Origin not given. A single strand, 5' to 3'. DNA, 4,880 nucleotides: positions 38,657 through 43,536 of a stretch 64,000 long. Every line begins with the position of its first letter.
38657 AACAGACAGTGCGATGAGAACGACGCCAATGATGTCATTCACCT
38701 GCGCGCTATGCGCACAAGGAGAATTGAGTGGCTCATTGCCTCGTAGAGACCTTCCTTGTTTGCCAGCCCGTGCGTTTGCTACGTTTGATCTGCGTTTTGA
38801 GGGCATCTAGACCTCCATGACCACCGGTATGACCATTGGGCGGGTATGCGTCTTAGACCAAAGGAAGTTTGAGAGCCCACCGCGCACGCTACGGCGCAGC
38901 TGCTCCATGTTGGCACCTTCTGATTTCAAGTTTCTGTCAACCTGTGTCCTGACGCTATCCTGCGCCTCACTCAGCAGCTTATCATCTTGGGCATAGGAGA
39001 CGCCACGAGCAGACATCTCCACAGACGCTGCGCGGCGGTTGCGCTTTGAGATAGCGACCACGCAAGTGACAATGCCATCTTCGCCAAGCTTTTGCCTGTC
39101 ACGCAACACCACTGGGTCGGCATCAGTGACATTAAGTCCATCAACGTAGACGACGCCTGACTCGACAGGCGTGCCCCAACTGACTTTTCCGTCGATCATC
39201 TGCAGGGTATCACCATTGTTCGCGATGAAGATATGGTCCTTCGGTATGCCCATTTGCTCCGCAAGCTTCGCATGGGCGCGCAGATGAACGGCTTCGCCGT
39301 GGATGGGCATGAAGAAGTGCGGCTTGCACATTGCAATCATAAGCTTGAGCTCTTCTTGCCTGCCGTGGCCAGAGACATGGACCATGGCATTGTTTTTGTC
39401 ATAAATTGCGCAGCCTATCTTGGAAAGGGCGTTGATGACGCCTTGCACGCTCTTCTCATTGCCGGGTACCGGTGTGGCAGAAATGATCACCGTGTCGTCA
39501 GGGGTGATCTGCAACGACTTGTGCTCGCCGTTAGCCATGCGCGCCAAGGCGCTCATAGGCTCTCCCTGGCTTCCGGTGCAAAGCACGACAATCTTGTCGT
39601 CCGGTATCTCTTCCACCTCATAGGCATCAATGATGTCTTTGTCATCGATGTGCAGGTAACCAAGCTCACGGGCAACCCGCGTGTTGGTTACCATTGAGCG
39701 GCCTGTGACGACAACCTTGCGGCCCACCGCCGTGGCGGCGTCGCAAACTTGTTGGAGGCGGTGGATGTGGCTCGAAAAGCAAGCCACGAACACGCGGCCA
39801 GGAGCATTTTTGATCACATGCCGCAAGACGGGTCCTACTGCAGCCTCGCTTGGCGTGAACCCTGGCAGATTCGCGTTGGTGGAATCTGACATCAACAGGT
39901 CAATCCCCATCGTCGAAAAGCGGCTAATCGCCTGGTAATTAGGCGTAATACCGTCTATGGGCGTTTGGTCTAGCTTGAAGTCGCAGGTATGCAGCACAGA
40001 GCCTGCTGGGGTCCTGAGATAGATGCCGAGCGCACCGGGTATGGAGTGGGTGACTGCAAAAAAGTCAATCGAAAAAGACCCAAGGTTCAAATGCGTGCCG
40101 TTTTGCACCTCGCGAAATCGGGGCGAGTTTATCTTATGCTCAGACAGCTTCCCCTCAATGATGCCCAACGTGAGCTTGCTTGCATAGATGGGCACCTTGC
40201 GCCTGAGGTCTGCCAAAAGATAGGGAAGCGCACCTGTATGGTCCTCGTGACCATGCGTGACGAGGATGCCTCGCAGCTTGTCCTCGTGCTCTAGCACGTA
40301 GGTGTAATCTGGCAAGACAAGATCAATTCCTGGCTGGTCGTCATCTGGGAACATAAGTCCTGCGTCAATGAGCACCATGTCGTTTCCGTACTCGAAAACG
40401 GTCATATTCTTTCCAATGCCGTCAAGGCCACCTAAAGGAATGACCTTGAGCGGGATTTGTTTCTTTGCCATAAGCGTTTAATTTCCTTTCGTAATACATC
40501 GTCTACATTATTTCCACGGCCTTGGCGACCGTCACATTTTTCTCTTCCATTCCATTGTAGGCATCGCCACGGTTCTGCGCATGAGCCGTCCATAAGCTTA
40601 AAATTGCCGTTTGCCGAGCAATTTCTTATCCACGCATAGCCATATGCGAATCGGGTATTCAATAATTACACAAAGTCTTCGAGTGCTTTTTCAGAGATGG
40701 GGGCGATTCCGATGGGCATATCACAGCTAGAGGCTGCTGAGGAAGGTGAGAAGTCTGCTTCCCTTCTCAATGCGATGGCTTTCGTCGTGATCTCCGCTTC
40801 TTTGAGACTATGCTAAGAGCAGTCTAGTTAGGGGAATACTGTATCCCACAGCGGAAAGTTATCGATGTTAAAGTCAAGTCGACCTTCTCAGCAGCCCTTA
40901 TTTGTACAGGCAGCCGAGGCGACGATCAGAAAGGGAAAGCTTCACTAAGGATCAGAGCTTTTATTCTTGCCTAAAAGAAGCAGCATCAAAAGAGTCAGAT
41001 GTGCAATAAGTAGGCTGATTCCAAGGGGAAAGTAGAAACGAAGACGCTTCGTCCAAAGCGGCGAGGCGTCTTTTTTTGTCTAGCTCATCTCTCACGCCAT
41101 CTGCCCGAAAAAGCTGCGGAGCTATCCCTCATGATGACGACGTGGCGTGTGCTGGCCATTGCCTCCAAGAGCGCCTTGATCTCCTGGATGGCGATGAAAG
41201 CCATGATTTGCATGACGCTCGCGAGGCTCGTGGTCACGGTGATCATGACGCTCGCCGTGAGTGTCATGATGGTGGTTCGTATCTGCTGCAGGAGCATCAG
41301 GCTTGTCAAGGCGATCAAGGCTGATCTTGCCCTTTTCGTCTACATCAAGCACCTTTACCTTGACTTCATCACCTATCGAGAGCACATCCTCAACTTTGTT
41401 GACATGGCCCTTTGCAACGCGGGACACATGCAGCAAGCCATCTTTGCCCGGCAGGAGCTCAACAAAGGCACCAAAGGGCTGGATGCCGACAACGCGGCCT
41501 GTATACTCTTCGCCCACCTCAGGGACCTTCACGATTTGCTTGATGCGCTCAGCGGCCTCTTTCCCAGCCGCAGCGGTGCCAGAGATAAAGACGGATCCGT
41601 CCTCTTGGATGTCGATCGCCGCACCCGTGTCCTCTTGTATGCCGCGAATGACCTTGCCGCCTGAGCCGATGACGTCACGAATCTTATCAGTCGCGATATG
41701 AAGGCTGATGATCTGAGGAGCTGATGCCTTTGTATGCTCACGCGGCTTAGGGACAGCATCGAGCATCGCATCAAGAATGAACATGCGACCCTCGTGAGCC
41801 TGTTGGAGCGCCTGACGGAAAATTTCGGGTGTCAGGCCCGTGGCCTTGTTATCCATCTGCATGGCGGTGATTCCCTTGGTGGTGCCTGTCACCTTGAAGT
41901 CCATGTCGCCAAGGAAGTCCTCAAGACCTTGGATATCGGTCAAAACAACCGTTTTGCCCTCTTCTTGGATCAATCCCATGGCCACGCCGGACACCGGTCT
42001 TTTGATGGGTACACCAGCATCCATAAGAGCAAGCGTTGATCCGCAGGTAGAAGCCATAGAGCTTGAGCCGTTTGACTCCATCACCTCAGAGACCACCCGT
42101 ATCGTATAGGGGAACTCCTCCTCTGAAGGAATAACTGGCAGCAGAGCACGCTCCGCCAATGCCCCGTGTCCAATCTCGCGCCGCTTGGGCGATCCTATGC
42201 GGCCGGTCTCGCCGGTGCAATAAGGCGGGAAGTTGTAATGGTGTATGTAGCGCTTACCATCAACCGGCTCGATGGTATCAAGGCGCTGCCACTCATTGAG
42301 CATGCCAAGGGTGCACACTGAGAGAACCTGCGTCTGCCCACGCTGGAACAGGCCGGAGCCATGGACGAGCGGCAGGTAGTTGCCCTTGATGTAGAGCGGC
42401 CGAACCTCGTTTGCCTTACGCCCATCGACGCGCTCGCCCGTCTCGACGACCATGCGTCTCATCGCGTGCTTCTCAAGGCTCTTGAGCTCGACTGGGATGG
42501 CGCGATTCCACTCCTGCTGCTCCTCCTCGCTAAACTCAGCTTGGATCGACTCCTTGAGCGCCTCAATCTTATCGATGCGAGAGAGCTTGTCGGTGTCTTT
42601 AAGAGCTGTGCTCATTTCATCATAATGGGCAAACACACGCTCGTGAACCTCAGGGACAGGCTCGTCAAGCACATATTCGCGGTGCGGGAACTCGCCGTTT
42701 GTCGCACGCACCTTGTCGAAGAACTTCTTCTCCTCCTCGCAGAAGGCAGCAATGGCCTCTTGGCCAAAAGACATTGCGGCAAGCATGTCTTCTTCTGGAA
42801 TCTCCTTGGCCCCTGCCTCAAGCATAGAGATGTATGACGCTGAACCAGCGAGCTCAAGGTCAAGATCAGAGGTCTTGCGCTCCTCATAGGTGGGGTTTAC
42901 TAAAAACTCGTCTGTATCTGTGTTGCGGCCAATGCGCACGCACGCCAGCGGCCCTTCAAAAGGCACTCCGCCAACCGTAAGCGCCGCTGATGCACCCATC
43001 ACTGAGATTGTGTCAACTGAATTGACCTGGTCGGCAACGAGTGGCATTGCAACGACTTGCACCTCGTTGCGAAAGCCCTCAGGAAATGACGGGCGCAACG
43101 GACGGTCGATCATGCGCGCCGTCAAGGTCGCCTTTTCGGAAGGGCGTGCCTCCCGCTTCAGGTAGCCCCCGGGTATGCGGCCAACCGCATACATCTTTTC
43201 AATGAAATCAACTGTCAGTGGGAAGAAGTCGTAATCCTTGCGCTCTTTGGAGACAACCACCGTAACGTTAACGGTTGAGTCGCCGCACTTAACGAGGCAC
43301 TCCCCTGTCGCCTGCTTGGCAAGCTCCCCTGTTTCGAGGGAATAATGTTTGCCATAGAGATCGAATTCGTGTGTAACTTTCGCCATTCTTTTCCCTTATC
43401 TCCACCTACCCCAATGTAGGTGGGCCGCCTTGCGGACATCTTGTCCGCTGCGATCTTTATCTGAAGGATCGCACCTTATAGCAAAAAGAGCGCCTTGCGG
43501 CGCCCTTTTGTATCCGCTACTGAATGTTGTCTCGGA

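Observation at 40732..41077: Unannotated structured RNA with its own terminator, antisense between rnj and pnp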

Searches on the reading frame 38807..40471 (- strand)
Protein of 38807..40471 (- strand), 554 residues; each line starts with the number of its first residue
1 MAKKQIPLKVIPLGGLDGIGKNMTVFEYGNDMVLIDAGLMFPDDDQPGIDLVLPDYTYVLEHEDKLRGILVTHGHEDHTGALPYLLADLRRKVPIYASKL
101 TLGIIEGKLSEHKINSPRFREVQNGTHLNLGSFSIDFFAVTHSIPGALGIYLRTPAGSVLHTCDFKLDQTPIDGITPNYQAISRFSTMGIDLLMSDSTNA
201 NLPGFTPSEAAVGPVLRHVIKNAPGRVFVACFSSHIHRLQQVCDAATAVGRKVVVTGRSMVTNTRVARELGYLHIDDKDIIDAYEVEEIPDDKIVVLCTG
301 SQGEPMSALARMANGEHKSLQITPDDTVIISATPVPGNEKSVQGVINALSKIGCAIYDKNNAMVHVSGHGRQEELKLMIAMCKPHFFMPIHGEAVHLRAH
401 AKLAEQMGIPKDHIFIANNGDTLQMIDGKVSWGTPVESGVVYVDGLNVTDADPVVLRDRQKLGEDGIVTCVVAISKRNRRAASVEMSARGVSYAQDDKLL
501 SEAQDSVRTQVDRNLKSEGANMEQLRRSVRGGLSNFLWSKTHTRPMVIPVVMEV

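Call 62: search_protein_families(library=pfam, proteins=[window:38807-40471:-])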
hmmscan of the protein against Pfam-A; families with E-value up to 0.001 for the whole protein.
window:38807-40471:- (554 aa): 5 families
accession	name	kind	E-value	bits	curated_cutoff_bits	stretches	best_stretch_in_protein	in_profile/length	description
PF22505.1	RNase_J_b_CASP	-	2e-52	176.7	27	1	225-349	2-126/126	Ribonuclease J, beta-CASP domain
PF17770.6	RNase_J_C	-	1.6e-20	74.4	23.8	1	455-554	1-102/102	Ribonuclease J C-terminal domain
PF12706.13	Lactamase_B_2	-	4.6e-11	43.1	27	1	59-167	24-145/200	Beta-lactamase superfamily domain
PF07521.17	RMMBL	-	6.6e-10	39.3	21.6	1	363-410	11-59/63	Zn-dependent metallo-hydrolase RNA specificity domain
PF00753.33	Lactamase_B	-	1.4e-09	38.6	22.7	1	20-167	5-152/196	Metallo-beta-lactamase superfamily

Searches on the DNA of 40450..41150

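Call 4: search_rna_families(source=window, start=40450, end=41150, threshold=evalue, max_evalue=10, show_alignments=3)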
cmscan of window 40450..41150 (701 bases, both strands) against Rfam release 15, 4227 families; matches with E-value up to 10: 2.
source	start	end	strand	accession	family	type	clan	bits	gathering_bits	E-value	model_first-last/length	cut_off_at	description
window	40968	41015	-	RF00404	SNORA46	Gene; snRNA; snoRNA; HACA-box;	-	17.1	80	2.5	72-125/135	no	Small nucleolar RNA SNORA46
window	40480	40581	-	RF03096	RAGATH-19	Gene; sRNA;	-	16.7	85.6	5.6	1-141/141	no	RAGATH-19 RNA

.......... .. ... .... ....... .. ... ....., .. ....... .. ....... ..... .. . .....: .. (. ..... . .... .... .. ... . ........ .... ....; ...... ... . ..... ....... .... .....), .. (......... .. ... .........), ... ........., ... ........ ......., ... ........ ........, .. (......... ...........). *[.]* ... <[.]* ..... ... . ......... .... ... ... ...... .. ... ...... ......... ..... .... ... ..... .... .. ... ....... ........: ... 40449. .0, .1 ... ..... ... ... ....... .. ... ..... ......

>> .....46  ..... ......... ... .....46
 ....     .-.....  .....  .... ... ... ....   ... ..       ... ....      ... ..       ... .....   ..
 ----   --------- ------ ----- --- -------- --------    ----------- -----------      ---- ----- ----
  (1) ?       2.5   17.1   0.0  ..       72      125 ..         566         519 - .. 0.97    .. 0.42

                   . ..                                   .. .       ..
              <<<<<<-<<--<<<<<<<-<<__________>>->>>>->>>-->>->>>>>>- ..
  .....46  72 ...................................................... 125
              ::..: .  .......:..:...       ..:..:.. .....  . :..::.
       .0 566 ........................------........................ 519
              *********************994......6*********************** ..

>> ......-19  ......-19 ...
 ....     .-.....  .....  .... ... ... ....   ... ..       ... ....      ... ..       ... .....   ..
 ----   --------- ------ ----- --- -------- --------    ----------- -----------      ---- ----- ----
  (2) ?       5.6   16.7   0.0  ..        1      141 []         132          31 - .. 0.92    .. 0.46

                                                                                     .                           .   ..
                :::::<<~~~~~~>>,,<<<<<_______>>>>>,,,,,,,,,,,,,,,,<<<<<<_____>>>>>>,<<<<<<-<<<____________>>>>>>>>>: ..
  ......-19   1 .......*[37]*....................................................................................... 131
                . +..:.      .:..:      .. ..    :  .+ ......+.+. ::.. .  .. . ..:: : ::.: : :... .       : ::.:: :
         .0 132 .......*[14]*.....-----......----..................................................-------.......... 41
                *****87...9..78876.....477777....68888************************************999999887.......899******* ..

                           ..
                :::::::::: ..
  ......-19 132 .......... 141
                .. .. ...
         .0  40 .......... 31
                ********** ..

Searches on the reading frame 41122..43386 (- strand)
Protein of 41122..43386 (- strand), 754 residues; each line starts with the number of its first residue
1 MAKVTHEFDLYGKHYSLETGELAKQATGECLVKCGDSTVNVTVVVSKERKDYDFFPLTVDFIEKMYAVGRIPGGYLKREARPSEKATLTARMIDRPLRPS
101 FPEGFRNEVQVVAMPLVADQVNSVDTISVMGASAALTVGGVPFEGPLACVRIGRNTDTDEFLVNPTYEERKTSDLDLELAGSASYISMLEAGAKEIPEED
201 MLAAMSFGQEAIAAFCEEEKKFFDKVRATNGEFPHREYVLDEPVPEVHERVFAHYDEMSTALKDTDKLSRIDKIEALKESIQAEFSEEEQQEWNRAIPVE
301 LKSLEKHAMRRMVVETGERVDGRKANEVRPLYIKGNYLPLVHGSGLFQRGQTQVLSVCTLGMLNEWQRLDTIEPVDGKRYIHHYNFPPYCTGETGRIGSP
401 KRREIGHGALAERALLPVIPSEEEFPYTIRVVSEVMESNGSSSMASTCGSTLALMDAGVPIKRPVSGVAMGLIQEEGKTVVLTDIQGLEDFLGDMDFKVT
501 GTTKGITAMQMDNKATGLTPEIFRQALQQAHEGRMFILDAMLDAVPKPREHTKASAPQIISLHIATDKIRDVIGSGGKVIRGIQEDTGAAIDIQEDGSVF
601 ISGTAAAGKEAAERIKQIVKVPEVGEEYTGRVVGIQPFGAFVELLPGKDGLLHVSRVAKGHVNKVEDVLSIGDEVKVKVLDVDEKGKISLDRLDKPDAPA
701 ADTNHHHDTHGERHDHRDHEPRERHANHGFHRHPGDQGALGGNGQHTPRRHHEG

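Call 62: search_protein_families(library=pfam, proteins=[window:41122-43386:-])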
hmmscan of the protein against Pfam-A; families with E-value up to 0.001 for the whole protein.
window:41122-43386:- (754 aa): 6 families
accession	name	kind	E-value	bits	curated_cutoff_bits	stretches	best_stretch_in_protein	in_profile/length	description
PF01138.27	RNase_PH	-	1.6e-53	181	25.5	2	327-460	1-130/130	3' exoribonuclease family, domain 1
PF03725.20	RNase_PH_C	-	7.4e-20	71.1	20.8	2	146-211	2-67/67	3' exoribonuclease family, domain 2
PF00575.29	S1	-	4.7e-18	65.8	22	1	622-690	2-71/74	S1 RNA binding domain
PF03726.19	PNPase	-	8.5e-12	45.8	24.6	1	255-324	11-81/81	Polyribonucleotide nucleotidyltransferase, RNA binding domain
PF00013.35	KH_1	-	1e-10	41.6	21.5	1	560-617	2-66/66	KH domain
PF22675.2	KH-I_KHDC4-BBP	-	0.00062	20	30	0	569-615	8-52/76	KHDC4/BBP-like, KH-domain type I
